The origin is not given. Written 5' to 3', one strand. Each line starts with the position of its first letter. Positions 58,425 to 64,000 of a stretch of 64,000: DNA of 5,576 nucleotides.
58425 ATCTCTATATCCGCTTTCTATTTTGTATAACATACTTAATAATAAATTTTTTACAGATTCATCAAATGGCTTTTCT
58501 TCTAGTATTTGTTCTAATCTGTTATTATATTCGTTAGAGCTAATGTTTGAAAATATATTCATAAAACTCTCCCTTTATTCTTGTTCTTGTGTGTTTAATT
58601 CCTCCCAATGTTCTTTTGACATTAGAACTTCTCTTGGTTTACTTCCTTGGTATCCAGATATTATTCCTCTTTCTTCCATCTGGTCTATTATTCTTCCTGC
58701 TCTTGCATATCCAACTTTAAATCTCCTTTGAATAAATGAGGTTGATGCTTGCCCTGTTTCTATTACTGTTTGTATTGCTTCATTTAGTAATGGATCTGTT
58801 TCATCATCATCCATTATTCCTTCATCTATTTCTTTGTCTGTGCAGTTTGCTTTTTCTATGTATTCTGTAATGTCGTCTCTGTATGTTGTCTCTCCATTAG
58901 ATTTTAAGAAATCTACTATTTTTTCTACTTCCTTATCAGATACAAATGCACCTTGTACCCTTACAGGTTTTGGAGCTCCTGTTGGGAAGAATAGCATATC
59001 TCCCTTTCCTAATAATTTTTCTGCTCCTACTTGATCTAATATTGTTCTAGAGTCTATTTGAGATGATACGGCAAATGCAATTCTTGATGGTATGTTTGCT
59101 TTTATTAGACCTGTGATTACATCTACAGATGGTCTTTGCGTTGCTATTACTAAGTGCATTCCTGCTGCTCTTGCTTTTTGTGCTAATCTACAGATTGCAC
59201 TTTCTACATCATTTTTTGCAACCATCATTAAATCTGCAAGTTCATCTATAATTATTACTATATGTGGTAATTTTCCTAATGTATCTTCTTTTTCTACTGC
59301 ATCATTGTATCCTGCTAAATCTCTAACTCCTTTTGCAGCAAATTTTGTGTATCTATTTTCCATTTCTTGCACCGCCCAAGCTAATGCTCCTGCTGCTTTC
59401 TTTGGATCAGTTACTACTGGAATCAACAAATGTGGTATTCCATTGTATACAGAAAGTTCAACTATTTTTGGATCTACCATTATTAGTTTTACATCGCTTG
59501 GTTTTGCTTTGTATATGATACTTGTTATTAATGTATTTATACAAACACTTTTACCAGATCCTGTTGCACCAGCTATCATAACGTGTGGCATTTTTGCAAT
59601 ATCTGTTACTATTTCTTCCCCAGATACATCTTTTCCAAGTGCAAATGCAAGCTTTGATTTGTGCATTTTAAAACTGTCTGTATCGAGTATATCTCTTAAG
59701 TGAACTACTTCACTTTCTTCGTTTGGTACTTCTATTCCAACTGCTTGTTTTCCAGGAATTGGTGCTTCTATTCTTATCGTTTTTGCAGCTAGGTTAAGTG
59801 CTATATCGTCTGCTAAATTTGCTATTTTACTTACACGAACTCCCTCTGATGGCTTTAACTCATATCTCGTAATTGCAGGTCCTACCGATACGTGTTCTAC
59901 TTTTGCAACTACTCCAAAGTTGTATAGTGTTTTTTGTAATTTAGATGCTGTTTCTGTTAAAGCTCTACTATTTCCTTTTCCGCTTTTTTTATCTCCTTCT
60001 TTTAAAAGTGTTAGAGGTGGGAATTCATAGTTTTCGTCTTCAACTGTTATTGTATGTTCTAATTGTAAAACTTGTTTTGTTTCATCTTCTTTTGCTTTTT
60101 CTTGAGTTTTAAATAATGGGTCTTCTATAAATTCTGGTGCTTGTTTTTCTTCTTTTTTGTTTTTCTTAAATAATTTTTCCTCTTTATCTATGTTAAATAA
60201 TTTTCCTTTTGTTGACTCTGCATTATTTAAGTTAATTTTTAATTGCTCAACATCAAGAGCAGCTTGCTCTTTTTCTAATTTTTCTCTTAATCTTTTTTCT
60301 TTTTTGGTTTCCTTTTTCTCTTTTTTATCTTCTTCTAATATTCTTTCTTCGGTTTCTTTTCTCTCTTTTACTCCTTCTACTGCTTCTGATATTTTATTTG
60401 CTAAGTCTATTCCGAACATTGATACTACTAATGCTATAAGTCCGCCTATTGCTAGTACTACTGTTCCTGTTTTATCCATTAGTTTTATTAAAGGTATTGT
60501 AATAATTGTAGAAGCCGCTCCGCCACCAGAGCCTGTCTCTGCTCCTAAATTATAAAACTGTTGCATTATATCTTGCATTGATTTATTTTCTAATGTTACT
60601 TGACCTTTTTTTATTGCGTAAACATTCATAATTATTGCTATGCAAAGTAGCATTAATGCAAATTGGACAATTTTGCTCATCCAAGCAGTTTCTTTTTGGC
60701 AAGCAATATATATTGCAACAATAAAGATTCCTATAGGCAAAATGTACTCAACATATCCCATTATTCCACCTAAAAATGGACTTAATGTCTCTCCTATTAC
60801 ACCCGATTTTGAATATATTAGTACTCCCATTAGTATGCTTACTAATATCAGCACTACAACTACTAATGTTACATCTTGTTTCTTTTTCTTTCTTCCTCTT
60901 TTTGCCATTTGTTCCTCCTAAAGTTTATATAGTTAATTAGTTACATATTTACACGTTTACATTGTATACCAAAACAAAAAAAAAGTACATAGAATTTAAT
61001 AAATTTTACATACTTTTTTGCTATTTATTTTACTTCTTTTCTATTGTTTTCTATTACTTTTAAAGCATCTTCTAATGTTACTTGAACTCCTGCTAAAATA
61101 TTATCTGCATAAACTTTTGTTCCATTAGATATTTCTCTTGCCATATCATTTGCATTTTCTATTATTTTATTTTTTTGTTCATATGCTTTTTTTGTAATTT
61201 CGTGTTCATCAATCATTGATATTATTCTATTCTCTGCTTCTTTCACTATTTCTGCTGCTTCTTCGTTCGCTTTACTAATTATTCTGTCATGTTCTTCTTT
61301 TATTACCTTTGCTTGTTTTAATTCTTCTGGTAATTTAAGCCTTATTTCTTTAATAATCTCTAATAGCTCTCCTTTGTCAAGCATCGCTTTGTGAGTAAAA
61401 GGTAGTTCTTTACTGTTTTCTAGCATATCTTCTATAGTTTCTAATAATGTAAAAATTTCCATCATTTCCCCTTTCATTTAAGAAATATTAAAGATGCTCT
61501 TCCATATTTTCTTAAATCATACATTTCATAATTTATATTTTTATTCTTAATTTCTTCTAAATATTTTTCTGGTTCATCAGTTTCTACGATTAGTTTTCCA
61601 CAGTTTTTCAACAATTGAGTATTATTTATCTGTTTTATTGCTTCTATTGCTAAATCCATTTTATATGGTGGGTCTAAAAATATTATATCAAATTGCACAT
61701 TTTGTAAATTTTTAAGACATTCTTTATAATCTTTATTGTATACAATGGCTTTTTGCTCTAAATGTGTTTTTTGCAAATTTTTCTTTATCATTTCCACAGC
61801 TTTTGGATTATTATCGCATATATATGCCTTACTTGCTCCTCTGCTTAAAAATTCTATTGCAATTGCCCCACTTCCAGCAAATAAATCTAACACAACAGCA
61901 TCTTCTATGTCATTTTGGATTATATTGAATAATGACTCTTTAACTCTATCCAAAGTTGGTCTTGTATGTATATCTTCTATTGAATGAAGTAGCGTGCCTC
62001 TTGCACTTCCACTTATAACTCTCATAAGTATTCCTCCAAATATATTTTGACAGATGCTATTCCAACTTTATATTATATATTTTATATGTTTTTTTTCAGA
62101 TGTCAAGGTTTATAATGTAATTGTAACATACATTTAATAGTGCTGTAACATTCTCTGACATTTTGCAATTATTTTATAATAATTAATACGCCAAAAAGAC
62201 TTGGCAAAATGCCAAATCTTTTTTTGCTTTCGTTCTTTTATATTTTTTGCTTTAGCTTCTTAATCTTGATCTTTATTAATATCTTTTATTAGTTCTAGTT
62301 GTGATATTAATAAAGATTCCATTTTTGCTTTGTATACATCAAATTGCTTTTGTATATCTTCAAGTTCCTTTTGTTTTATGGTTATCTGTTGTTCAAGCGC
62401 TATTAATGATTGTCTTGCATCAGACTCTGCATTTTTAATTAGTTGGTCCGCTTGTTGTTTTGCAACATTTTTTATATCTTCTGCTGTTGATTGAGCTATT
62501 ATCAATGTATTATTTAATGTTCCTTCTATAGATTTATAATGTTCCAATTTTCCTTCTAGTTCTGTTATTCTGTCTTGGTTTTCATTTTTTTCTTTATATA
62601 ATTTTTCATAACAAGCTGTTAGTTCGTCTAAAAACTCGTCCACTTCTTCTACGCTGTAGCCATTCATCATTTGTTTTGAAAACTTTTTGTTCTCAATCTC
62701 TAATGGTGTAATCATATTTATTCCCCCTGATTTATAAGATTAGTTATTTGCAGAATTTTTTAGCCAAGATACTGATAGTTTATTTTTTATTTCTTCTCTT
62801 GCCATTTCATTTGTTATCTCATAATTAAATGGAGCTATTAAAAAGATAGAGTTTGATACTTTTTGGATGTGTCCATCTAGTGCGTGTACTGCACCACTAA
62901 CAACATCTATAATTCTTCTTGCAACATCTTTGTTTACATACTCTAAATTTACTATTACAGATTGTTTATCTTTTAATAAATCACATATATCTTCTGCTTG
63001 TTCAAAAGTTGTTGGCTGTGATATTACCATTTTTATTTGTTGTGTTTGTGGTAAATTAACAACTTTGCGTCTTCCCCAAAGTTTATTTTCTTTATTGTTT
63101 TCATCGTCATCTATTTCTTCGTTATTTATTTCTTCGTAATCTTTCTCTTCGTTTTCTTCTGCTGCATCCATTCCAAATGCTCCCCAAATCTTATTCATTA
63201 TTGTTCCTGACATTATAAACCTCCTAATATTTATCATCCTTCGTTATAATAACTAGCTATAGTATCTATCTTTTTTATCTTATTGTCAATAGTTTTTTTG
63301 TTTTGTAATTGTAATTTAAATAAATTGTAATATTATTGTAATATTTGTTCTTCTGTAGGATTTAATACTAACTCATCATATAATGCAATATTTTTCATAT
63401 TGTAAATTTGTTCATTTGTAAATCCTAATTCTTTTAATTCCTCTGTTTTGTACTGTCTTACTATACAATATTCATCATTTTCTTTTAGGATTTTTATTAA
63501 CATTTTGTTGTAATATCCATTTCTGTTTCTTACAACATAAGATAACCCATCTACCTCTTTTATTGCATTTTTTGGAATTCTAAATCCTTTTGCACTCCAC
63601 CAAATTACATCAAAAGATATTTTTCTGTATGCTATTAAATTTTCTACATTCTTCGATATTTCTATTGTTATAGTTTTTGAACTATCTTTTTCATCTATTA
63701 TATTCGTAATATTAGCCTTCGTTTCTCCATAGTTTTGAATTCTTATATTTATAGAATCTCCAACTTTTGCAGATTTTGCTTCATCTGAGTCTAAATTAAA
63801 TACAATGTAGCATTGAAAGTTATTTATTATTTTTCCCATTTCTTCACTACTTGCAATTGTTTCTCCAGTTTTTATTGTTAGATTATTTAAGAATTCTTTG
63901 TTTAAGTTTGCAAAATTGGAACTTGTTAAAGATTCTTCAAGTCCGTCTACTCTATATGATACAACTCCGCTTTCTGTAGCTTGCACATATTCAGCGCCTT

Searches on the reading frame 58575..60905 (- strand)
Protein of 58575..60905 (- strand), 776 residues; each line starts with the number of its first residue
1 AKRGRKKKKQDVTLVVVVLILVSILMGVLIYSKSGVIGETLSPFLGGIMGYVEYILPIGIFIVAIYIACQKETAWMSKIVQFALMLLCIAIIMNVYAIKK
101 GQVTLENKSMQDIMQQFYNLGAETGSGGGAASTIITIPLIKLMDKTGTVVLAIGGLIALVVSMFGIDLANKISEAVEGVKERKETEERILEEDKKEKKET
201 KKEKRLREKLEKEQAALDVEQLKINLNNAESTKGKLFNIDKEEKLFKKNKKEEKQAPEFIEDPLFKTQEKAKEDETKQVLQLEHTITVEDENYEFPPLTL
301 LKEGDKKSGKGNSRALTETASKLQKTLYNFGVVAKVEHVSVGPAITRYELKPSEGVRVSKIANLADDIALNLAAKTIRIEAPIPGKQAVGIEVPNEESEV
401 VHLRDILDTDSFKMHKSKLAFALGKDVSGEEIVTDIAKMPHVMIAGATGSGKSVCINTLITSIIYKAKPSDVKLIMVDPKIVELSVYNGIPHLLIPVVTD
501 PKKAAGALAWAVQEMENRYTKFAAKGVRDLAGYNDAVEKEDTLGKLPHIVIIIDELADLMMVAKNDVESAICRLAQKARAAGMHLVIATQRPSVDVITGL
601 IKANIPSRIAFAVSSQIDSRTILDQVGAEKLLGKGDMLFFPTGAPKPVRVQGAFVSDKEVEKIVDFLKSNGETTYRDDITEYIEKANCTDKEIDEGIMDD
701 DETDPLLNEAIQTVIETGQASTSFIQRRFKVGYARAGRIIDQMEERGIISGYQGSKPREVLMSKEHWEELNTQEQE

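Call 54: search_protein_families(library=pfam, proteins=[window:58575-60905:-], max_evalue=0.001)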
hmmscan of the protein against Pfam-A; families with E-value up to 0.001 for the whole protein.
window:58575-60905:- (776 aa): 4 families
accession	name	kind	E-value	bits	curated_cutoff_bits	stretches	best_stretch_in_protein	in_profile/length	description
PF01580.24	FtsK_SpoIIIE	-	1.4e-69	234.4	24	1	403-594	2-221/221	FtsK/SpoIIIE family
PF17854.6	FtsK_alpha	-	2.7e-33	114.6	22.9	1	295-395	1-101/101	FtsK alpha domain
PF09397.16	FtsK_gamma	-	1.1e-29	102.4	30.6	1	702-762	2-62/63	Ftsk gamma domain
PF20703.3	nSTAND1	-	0.00038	20.6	27.1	0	424-589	18-159/379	Novel STAND NTPase 1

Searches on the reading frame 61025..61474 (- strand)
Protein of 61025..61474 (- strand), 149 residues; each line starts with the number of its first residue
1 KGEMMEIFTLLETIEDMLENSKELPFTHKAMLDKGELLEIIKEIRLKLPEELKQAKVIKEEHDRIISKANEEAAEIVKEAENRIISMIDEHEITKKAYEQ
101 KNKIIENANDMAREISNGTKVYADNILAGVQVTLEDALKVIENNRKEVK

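Call 54: search_protein_families(library=pfam, proteins=[window:61025-61474:-], max_evalue=0.001)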
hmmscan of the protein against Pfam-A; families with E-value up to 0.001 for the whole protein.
window:61025-61474:- (149 aa): 1 family
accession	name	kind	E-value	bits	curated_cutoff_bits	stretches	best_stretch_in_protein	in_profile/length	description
PF16999.10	V-ATPase_G_2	-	0.0005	21.1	28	1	53-124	19-88/104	Vacuolar (H+)-ATPase G subunit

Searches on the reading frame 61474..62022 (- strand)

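Call 54: search_protein_families(library=pfam, proteins=[window:61474-62022:-], max_evalue=0.001)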
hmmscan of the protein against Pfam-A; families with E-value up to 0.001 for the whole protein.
window:61474-62022:- (182 aa): 15 families
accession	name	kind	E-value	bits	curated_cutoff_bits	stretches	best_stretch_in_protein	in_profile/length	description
PF03602.21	Cons_hypoth95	-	1.3e-49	168.7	24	1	1-181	2-181/182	Conserved hypothetical protein 95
PF05175.20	MTS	-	2.4e-13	50.5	23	1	17-161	9-153/170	Methyltransferase small domain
PF02475.24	TRM5-TYW2_MTfase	-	1.8e-09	38.2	28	1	39-126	35-120/164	TRM5/TYW2 methyltransferase domain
PF02005.22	TRM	-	1.2e-08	35.1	27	1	35-118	43-128/376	N2,N2-dimethylguanosine tRNA methyltransferase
PF02086.21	MethyltransfD12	-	5.7e-08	33.2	22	1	28-82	5-61/253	D12 class N6 adenine-specific DNA methyltransferase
PF09445.16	Methyltransf_15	-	2.8e-07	30.7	22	1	43-120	3-81/165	RNA cap guanine-N2 methyltransferase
PF06325.19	PrmA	-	4.9e-07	30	22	1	38-115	159-231/296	Ribosomal protein L11 methyltransferase (PrmA)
PF13847.12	Methyltransf_31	-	5.3e-07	29.9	27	1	41-163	4-127/145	Methyltransferase domain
PF13649.12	Methyltransf_25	-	3.3e-06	28.1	27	1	44-116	1-70/97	Methyltransferase domain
PF01170.24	UPF0020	-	7e-06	26.3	22.3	1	42-122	30-133/197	RMKL-like, methyltransferase domain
PF04378.19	RsmJ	-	1.4e-05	25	27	1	13-129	31-144/245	Ribosomal RNA large subunit methyltransferase D, RlmJ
PF01555.25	N6_N4_Mtase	-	1.8e-05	25.2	26.7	0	40-81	181-221/221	DNA methylase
PF01189.24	Methyltr_RsmB-F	-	0.00024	21.2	27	1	40-127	8-96/199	16S rRNA methyltransferase RsmB/F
PF01861.22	BpsA_C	-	0.00044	20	27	1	58-123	62-125/243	Branched-chain polyamine synthase A C-terminal domain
PF10294.15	Methyltransf_16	-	0.00063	20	21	1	36-133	42-144/174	Lysine methyltransferase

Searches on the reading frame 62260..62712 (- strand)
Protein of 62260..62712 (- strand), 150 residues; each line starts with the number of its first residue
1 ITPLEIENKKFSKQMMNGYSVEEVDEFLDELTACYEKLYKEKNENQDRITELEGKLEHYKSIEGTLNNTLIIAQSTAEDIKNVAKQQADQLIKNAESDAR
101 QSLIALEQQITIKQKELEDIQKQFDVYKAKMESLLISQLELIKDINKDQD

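Call 54: search_protein_families(library=pfam, proteins=[window:62260-62712:-], max_evalue=0.001)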
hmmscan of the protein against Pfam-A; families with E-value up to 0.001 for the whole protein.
window:62260-62712:- (150 aa): 1 family
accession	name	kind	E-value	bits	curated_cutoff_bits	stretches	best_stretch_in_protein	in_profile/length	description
PF05103.18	DivIVA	-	4.5e-34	117.7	28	1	1-131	1-130/131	DivIVA protein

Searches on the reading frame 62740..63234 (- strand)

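Call 54: search_protein_families(library=pfam, proteins=[window:62740-63234:-], max_evalue=0.001)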
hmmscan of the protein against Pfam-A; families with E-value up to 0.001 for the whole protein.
window:62740-63234:- (164 aa): 1 family
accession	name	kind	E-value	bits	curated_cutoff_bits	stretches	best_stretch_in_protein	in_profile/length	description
PF04472.17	SepF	-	6.5e-25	87.6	27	1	70-140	2-72/72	Cell division protein SepF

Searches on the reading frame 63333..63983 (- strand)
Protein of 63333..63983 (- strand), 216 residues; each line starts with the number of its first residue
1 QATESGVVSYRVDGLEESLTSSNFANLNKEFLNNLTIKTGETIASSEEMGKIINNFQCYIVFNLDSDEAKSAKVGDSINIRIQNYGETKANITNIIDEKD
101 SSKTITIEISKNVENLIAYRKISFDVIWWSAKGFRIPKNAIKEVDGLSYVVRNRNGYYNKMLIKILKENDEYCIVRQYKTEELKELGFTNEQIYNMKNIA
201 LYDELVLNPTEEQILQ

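Call 54: search_protein_families(library=pfam, proteins=[window:63333-63983:-], max_evalue=0.001)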
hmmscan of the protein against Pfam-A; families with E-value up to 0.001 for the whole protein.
window:63333-63983:- (216 aa): 1 family
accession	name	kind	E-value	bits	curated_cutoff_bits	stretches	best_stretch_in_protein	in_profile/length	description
PF12700.13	HlyD_2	-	2.7e-30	105.9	25.1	1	2-210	207-408/416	HlyD family secretion protein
